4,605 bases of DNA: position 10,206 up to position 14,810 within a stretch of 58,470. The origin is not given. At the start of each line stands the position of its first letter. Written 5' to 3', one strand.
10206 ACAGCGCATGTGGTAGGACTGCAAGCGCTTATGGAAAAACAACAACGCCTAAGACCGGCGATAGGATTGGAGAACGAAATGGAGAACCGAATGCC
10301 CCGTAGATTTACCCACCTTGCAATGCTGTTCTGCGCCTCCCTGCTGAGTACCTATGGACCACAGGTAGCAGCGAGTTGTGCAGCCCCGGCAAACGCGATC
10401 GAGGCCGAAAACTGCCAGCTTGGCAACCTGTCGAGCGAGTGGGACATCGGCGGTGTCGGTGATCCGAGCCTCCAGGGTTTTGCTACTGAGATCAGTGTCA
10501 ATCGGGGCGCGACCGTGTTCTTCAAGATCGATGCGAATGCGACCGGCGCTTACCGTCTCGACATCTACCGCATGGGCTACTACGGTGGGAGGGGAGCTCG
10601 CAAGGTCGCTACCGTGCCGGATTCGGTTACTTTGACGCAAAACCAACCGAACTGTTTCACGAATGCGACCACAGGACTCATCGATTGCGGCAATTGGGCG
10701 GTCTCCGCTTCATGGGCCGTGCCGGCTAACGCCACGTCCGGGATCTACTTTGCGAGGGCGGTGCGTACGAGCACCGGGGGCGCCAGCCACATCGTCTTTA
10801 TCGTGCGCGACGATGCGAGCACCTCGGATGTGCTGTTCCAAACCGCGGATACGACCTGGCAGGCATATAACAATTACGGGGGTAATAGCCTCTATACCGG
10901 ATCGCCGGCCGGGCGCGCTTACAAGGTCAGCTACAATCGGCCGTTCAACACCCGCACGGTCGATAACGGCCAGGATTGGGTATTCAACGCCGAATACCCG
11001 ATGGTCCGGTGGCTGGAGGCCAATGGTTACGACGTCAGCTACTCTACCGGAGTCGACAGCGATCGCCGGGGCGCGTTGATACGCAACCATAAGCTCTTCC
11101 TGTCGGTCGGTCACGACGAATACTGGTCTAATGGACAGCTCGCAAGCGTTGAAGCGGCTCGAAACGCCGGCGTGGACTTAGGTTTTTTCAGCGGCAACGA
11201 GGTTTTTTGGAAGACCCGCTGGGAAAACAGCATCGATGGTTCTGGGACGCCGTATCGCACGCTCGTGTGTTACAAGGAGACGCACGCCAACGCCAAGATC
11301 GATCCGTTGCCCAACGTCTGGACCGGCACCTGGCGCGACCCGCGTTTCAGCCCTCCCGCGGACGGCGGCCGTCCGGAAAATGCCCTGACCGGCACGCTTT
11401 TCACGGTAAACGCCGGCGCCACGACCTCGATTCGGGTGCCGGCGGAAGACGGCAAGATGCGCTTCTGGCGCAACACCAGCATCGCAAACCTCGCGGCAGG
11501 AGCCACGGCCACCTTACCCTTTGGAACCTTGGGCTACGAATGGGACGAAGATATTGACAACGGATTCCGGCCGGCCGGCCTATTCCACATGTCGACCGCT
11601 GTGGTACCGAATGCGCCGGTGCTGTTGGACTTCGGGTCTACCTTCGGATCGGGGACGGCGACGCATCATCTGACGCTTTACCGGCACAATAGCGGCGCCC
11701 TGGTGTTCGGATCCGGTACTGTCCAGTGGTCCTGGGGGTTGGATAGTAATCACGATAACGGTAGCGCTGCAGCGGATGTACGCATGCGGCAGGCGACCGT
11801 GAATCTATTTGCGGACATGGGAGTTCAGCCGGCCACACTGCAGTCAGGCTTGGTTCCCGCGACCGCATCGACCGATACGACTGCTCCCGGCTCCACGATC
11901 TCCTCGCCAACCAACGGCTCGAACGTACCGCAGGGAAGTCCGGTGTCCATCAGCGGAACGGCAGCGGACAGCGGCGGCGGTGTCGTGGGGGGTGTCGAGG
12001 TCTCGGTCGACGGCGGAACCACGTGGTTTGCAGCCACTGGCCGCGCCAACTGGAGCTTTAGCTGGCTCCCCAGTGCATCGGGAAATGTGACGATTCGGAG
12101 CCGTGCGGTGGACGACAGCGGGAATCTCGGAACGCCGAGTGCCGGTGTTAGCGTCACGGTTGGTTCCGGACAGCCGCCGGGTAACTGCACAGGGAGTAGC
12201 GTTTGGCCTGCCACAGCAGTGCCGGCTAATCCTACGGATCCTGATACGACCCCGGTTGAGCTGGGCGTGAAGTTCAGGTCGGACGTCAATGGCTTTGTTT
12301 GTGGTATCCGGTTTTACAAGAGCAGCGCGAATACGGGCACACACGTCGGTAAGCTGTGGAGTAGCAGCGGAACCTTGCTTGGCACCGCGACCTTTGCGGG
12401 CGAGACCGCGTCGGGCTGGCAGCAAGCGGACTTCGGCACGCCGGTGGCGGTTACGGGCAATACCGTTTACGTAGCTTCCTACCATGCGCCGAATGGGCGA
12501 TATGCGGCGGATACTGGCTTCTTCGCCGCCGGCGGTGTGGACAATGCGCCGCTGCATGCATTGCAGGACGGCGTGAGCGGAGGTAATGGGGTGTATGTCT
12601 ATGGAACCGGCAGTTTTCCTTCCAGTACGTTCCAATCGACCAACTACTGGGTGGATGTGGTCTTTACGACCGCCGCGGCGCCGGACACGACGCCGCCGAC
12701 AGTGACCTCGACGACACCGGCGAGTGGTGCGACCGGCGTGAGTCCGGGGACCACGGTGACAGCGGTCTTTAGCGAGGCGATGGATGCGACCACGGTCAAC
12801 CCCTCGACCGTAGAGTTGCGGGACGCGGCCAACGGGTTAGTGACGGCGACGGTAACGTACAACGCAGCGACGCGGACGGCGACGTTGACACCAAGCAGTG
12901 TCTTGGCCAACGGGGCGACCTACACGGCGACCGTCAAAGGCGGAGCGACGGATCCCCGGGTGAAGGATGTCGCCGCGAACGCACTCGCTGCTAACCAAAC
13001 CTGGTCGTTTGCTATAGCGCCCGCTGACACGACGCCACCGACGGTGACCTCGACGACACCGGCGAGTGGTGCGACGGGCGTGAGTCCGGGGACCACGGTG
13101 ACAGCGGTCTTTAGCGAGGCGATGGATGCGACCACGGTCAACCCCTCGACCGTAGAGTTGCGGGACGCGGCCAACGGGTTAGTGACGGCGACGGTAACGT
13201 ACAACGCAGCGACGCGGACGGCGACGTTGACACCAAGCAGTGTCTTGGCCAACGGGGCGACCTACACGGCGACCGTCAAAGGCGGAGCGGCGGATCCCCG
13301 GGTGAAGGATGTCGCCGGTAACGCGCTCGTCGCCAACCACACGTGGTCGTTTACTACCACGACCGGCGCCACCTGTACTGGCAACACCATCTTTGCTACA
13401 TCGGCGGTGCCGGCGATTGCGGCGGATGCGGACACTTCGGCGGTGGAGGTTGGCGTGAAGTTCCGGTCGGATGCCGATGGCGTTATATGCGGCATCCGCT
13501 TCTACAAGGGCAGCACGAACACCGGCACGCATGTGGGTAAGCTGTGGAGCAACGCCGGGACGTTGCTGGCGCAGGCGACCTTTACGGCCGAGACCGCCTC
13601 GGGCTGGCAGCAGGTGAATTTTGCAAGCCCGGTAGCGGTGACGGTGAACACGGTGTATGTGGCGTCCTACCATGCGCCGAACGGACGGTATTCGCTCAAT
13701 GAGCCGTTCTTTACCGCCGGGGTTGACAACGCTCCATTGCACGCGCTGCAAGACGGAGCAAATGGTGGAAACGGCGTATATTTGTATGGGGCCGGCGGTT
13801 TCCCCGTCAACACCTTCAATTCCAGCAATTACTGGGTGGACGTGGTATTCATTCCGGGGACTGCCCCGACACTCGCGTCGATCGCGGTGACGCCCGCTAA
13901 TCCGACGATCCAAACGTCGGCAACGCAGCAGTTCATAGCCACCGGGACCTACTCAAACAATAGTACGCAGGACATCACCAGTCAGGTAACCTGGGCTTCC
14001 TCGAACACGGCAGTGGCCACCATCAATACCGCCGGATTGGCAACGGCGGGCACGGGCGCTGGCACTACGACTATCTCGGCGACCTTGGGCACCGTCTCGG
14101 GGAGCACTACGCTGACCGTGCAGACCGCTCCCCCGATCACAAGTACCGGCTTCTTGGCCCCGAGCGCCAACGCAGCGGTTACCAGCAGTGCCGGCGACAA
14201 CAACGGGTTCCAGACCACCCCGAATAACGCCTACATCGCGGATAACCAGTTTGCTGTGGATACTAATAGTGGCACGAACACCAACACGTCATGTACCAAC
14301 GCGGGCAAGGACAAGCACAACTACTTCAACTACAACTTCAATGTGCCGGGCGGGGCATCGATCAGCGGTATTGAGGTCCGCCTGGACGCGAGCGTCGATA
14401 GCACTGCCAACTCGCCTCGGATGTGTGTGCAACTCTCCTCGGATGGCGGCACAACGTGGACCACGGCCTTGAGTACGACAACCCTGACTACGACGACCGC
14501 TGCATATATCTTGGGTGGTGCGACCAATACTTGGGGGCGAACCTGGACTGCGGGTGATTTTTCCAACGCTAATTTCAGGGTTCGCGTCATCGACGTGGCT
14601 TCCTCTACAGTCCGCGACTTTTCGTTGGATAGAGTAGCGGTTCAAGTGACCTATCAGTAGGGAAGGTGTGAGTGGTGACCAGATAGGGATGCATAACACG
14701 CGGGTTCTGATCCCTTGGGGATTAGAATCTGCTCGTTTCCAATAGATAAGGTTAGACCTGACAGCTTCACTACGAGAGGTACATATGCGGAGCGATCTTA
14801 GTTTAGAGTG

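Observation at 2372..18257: Candidate RfaH-driven exoprotein system encoded next to, not inside, the sugar-biosynthesis genes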

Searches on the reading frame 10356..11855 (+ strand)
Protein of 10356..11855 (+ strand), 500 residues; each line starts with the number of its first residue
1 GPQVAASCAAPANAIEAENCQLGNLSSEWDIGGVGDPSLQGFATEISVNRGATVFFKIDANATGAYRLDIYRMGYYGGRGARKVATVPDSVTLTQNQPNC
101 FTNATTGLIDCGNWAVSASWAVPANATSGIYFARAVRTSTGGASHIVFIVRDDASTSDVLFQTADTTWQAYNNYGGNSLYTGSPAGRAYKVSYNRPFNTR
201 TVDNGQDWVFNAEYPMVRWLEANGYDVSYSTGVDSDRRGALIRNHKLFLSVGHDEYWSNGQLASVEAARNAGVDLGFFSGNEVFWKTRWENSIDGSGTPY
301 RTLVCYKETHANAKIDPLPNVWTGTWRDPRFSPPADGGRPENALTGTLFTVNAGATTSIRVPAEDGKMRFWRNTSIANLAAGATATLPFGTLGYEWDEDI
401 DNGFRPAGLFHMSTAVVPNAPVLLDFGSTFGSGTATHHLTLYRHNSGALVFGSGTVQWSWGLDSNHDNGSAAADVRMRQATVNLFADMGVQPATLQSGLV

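Call 45: search_solved_structures(query=A2, max_evalue=1, show_alignments=1)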
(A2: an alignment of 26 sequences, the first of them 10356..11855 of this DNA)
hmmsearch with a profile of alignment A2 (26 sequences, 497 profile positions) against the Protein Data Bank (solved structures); distinct sequences matched with E-value up to 1: 5.
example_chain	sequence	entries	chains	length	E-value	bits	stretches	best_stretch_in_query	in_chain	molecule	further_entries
8i5a_A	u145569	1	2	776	4.1e-15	58.5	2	209-330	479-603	N-acetyl-(R)-beta-phenylalanine acylase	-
8huy_A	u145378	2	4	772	5.3e-14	54.8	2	209-330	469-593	Chains: A,B | N-acetyl-(R)-beta-phenylalanine acylase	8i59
6lvb_A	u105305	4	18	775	2.8e-06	29.3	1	167-283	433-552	N,N-dimethylformamidase large subunit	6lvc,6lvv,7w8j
6lvd_A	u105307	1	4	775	5.7e-06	28.3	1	181-283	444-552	N,N-dimethylformamidase large subunit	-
6lve_A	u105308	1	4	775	3e-05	25.9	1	167-283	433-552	N,N-dimethylformamidase large subunit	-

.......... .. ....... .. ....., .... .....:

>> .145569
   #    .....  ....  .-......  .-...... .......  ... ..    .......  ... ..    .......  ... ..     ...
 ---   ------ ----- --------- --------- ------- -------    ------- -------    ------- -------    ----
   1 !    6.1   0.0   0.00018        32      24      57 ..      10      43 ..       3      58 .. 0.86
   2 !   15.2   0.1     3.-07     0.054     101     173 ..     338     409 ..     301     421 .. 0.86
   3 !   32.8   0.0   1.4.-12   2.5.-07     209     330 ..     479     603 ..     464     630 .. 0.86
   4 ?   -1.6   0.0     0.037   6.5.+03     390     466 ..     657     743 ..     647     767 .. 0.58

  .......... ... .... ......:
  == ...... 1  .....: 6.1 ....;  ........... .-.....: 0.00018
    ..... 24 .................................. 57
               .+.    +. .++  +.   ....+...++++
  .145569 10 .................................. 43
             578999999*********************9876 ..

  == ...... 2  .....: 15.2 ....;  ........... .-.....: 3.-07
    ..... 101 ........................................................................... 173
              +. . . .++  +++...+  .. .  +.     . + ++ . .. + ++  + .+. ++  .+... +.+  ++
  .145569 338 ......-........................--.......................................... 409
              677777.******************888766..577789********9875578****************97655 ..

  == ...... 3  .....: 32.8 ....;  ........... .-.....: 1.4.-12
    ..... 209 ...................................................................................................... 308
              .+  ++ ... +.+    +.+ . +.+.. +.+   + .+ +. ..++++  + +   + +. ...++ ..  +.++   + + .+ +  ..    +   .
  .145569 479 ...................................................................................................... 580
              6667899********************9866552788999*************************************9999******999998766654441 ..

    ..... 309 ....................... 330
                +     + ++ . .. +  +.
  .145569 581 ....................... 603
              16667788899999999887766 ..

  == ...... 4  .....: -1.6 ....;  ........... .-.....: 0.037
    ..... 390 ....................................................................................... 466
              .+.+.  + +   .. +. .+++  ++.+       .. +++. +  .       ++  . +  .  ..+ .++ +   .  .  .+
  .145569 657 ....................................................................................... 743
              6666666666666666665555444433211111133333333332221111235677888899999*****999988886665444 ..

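Call 46: search_solved_structures(query=A2, max_evalue=0.001, show_alignments=3)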
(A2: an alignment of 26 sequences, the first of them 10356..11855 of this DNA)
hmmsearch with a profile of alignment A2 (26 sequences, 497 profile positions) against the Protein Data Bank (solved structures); distinct sequences matched with E-value up to 0.001: 5.
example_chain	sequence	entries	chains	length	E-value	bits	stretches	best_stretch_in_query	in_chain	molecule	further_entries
8i5a_A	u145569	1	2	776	4.1e-15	58.5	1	209-330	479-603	N-acetyl-(R)-beta-phenylalanine acylase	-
8huy_A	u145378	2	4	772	5.3e-14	54.8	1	209-330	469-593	Chains: A,B | N-acetyl-(R)-beta-phenylalanine acylase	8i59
6lvb_A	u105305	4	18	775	2.8e-06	29.3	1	167-283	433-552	N,N-dimethylformamidase large subunit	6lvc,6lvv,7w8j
6lvd_A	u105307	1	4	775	5.7e-06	28.3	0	181-283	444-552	N,N-dimethylformamidase large subunit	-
6lve_A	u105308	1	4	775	3e-05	25.9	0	167-283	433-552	N,N-dimethylformamidase large subunit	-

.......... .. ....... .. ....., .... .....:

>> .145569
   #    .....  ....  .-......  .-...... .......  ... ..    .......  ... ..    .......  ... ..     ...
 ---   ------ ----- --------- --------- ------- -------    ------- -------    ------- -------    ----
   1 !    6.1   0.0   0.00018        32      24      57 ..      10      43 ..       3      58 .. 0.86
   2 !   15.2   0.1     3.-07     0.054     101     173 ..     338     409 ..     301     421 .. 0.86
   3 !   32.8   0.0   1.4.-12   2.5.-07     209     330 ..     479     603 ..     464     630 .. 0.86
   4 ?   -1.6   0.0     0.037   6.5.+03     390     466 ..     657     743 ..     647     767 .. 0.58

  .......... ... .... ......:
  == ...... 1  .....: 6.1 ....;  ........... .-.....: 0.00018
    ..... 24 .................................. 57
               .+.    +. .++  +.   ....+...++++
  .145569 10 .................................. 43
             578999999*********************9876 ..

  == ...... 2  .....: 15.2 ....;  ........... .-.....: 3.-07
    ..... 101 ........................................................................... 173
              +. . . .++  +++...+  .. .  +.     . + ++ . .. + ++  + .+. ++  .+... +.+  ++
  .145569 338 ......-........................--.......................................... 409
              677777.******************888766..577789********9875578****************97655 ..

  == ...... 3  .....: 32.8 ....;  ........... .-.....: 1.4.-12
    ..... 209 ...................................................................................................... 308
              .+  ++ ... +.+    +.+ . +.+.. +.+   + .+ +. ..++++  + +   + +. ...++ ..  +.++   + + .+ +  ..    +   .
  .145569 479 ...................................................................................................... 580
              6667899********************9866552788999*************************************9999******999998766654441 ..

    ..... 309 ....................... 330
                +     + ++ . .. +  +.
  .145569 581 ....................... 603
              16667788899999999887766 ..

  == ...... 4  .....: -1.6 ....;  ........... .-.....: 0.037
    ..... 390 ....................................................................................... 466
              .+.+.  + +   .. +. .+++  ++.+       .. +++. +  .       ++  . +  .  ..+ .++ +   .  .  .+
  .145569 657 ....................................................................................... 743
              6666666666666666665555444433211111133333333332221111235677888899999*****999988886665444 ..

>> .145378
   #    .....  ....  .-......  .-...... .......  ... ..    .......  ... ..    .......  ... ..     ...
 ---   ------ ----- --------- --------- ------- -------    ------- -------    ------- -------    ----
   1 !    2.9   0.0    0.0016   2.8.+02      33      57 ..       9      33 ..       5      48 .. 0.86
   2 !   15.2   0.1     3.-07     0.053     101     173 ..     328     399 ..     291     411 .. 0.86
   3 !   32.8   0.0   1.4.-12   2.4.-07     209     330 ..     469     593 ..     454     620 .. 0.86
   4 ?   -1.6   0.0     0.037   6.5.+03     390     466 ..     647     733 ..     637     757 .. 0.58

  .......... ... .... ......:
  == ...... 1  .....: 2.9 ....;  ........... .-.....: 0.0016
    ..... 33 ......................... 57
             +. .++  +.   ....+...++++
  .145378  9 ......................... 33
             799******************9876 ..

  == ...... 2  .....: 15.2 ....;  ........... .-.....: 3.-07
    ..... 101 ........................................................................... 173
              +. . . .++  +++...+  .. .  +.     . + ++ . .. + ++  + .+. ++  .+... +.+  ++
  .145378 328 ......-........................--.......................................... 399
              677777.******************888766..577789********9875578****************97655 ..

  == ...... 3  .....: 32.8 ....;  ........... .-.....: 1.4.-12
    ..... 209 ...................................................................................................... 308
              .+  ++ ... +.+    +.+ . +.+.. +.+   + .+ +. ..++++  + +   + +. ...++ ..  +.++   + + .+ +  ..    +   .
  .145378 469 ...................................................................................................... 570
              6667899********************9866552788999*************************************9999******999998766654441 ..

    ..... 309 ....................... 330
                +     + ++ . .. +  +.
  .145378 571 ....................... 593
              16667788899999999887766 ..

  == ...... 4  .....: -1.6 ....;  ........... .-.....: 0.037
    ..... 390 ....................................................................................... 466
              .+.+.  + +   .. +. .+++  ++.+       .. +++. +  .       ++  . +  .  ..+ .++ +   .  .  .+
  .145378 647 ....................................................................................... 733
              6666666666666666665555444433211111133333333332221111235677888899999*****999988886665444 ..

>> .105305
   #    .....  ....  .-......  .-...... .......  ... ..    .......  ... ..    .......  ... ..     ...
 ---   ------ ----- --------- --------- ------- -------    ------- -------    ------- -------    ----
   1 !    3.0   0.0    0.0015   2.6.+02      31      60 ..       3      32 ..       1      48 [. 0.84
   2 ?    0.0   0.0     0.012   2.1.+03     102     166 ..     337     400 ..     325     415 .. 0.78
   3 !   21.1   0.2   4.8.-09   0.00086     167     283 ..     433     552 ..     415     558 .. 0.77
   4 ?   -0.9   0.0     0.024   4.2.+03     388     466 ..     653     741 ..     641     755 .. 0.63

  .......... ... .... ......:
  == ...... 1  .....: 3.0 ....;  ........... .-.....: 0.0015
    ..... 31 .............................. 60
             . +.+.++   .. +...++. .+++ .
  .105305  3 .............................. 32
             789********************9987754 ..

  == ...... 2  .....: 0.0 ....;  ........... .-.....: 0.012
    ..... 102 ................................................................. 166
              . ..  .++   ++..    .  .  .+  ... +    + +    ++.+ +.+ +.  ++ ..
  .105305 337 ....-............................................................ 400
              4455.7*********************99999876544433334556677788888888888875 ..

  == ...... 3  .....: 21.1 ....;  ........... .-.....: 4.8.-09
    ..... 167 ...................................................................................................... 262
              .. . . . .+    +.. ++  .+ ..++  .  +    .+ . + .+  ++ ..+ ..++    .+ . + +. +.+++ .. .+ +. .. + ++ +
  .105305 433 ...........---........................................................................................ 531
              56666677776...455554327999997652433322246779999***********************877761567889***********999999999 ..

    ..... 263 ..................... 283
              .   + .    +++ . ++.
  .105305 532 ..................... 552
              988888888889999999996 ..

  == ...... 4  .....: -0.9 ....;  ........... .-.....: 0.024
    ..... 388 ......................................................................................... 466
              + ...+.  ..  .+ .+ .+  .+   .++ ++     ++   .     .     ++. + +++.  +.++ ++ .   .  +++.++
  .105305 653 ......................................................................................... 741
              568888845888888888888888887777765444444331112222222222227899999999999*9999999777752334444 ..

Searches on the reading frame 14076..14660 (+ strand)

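Call 7: search_protein_families(library=pfam, proteins=[window:14076-14660:+], max_evalue=1)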
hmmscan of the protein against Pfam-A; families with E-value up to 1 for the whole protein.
window:14076-14660:+ (194 aa): 1 family
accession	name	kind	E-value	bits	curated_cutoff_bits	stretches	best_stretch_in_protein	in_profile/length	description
PF02012.26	BNR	-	0.8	10.4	27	1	119-129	1-11/12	BNR/Asp-box repeat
